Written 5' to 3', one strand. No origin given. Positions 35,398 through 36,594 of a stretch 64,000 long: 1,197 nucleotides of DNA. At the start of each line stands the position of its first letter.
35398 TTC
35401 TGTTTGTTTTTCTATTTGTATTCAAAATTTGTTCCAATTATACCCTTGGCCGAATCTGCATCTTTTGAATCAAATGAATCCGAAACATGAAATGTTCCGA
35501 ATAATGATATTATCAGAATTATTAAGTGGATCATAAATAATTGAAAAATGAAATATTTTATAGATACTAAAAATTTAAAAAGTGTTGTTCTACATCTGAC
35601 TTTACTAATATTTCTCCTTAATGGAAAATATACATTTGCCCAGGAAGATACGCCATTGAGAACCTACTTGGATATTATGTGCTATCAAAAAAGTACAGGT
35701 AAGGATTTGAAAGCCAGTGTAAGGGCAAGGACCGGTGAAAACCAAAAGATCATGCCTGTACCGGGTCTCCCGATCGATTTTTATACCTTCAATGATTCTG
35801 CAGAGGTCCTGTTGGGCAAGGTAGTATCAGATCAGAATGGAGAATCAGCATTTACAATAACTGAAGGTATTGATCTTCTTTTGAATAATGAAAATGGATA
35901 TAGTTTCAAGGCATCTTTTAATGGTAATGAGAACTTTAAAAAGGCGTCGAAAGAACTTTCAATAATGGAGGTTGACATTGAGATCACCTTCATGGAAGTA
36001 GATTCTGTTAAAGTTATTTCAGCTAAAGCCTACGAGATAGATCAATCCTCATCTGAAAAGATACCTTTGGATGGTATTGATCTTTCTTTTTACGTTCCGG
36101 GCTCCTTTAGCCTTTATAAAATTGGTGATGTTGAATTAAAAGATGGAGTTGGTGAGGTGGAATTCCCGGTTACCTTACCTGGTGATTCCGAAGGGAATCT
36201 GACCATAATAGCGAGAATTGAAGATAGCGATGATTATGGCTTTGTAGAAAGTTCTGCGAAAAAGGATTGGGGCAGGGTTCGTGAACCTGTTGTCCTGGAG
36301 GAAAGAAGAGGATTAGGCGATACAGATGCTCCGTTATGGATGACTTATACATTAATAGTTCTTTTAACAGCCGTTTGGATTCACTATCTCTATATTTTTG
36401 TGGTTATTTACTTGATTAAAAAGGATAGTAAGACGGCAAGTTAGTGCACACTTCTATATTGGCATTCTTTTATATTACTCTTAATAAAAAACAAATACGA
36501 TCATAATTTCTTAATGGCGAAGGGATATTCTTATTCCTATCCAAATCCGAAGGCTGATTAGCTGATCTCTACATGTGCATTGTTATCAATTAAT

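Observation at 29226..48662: Self-contained multihaem cytochrome / NrfCD-type / haem-synthesis / System II maturation block in a Bacteroidota-like genome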

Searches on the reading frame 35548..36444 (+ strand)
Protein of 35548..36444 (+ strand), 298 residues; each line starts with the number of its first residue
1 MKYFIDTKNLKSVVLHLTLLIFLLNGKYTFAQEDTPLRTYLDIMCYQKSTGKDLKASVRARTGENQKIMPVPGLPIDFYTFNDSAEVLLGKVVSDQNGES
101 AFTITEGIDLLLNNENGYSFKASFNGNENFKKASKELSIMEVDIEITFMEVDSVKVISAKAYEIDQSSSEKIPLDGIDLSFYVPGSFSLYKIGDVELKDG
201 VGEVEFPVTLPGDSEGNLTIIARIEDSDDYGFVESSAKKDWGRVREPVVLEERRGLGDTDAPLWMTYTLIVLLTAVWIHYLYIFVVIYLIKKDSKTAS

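Call 4: search_protein_families(library=pfam, proteins=[window:35548-36444:+], max_evalue=0.01)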
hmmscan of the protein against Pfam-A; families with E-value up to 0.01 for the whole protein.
window:35548-36444:+ (298 aa): 0 families

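Call 5: search_protein_families(library=ncbifam, proteins=[window:35548-36444:+], max_evalue=0.01)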
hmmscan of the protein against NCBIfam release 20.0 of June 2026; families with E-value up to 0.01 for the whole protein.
window:35548-36444:+ (298 aa): 0 families

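Call 30: find_homologous_proteins(query=window:35548-36444:+, max_evalue=0.001)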
Query window:35548-36444:+ (298 aa): 183 proteins with E <= 0.001 among 3384 candidates; the best 120 are listed.
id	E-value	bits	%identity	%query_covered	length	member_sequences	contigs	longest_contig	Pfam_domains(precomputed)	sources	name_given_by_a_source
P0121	1.9e-192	656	100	100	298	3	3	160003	-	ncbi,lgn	-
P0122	9.3e-178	607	92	100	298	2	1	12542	-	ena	-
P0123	3.3e-177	606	93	100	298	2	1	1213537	-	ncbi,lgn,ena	-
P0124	2.0e-172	590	92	100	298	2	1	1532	-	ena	-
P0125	9.3e-157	539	88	91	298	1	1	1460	-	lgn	-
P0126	1.2e-151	522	80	100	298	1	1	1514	-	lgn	-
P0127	7.7e-132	457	72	99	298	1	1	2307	-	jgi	-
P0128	3.5e-130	451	73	90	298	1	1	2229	-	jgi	-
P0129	8.3e-129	447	69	100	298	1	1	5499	-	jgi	-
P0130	2.4e-127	442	67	100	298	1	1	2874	-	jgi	jgi:hypothetical protein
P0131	5.2e-127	441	70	100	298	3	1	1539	-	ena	-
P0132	6.5e-127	441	71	91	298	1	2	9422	-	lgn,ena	-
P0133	1.4e-126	440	69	100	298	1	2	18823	-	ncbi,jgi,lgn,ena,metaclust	metaclust:\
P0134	2.2e-124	432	68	100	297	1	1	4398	-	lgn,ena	-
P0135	3.1e-119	415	63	98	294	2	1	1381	-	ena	-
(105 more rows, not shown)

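Call 31: find_encoding_contigs(protein=P0121, flank=10000, max_places=4)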
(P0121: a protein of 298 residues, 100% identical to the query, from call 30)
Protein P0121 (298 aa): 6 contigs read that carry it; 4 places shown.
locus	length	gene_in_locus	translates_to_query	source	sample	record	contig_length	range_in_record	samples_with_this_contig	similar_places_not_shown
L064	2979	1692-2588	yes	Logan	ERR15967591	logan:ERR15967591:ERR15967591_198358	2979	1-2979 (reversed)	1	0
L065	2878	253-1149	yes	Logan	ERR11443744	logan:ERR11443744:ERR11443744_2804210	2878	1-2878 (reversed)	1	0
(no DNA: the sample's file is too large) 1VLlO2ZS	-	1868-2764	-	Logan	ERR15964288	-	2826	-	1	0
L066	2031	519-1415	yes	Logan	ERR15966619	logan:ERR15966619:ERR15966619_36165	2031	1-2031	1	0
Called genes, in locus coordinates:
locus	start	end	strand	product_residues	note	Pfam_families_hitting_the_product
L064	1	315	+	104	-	?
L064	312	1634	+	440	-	PF03916:NrfD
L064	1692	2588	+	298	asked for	-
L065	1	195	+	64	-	?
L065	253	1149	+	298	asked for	-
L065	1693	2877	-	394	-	?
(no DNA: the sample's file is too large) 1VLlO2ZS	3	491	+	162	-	?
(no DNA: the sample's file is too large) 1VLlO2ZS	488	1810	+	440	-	PF03916:NrfD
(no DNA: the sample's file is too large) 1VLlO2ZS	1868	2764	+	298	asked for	-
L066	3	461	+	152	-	?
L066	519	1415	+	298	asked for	-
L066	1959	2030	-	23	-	?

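Call 54: predict_structure(alignment_id=A1)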
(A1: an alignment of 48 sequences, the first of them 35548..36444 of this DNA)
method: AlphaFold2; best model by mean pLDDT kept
length: 298 residues; sequences in the alignment: 48
mean_pLDDT: 82.9   pTM: 0.62
mean pLDDT of the five models: 82.9, 82.2, 81.8, 81.1, 80.8
residues with pLDDT >= 90: 136; 70-90: 107; 50-70: 50; < 50: 5
segments of 3 or more residues with pLDDT < 50: none
pLDDT, mean of each block of 10 residues (from residue 1): 59 84 65 73 92 93 81 94 91 94 83 85 91 93 87 76 82 91 85 91 80 76 91 89 56 52 82 96 95 77
secondary structure, 60 per line:
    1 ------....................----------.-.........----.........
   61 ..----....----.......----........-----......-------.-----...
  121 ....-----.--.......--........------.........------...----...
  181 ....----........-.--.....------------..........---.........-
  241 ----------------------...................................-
elements in order: H7-26 E39-47 E52-62 E67-70 E75-81 E86-93 E99-104 E118-124 E133-139 E142-149 E156-164 E171-173 E178-184 E189-196 E201-205 E218-227 E231-239 H263-297

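Call 57: fold_search(model_id=the predicted structure, library=pdb)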
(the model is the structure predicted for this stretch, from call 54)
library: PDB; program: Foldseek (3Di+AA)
matches with E <= 10: 1484; with E <= 0.001: 93
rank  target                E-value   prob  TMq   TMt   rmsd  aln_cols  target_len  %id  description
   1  6xi3                  7.1e-06  1.00  0.24  0.19  13.5       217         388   10  Crystal structure of tetra-tandem repeat in extending region of large adhesion protein (released 2020-10-14)
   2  5mho_B                8.4e-06  1.00  0.22  0.12  13.3       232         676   13  FXIIIa in complex with the inhibitor ZED2369 (released 2017-12-20)
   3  6ru5_A                1.5e-05  1.00  0.23  0.12  15.3       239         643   15  human complement C3 in complex with the hC3Nb1 nanobody (released 2019-08-21)
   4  5mhm_B                1.7e-05  1.00  0.21  0.11  14.2       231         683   13  FXIIIa in complex with the inhibitor ZED1630 (released 2017-12-20)
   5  4kty_B                1.8e-05  1.00  0.22  0.11  14.4       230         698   14  Fibrin-stabilizing factor with a bound ligand (released 2013-12-04)
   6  3lh9_A                1.9e-05  1.00  0.22  0.22  18.7       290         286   14  Crystal structure of mouse VPS26B(L197S/R199E) in spacegroup P41 21 2 (released 2010-02-02)
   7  1ggu_B                2.5e-05  1.00  0.21  0.11  13.1       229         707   15  HUMAN FACTOR XIII WITH CALCIUM BOUND IN THE ION SITE (released 1999-09-16)
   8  8coe_C                2.6e-05  1.00  0.26  0.14  15.9       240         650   12  complement C5 in complex with the LCP0195 nanobody (released 2024-01-03)
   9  1ggy_B                2.7e-05  1.00  0.20  0.10  13.5       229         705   14  HUMAN FACTOR XIII WITH YTTERBIUM BOUND IN THE ION SITE (released 1999-02-16)
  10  5hcc_B                4.4e-05  1.00  0.25  0.14  15.4       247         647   12  Ternary complex of human Complement C5 with Ornithodoros moubata OmCI and Dermacentor andersoni RaCI3. (released 2016-03-30)
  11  8cml_E                4.9e-05  1.00  0.25  0.13  13.5       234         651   13  Cryo-EM structure of complement C5 in complex with nanobodies UNbC5-1 and UNbC5-2 (released 2023-09-27)
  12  9au7_C                5.2e-05  0.97  0.18  0.19  18.9       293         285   10  Human Retriever VPS35L/VPS29/VPS26C complex bound to SNX17 peptide (Composite Map) (released 2024-10-30)
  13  1ggu_A                5.8e-05  0.99  0.20  0.11  13.5       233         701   14  HUMAN FACTOR XIII WITH CALCIUM BOUND IN THE ION SITE (released 1999-09-16)
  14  5mhl_A                5.8e-05  0.99  0.19  0.11  14.4       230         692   14  FXIIIa in complex with the inhibitor Mi0621 (released 2017-12-20)
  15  9u61_E                6.8e-05  1.00  0.22  0.06  16.1       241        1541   11  CP/MBL pathways C3 convertase C4b2a and C3 complex (released 2026-01-14)
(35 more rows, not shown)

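Call 76: search_protein_representatives(alignment_id=A1)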
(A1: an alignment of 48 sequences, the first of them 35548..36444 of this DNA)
Query: 48 sequences, 298 profile positions. Proteins with E-value up to 0.001 (for the whole library): 998; up to 1e-10: 663; up to 1e-30: 296. The best 150 are listed.
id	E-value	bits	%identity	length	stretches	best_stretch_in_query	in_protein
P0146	2.7e-120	417.5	-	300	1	2-296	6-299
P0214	4.2e-111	387.4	-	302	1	14-294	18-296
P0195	2.4e-98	345.5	-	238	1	67-297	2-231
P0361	1.4e-90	320.0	-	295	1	6-296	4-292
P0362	5.2e-82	291.8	-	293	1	9-297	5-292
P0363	8.9e-82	291.1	-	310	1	9-297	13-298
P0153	1.4e-81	290.5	-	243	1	18-254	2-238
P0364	4.0e-81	289.0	-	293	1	14-296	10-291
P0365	5.3e-81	288.5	-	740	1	1-295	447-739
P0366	4.4e-79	282.2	-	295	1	9-296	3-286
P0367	2.8e-74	266.5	-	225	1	83-296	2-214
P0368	6.5e-74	265.3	-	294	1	9-296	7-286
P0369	6.4e-73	262.0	-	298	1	11-295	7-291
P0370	6.7e-73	262.0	-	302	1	7-296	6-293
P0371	1.1e-71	258.0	-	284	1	15-293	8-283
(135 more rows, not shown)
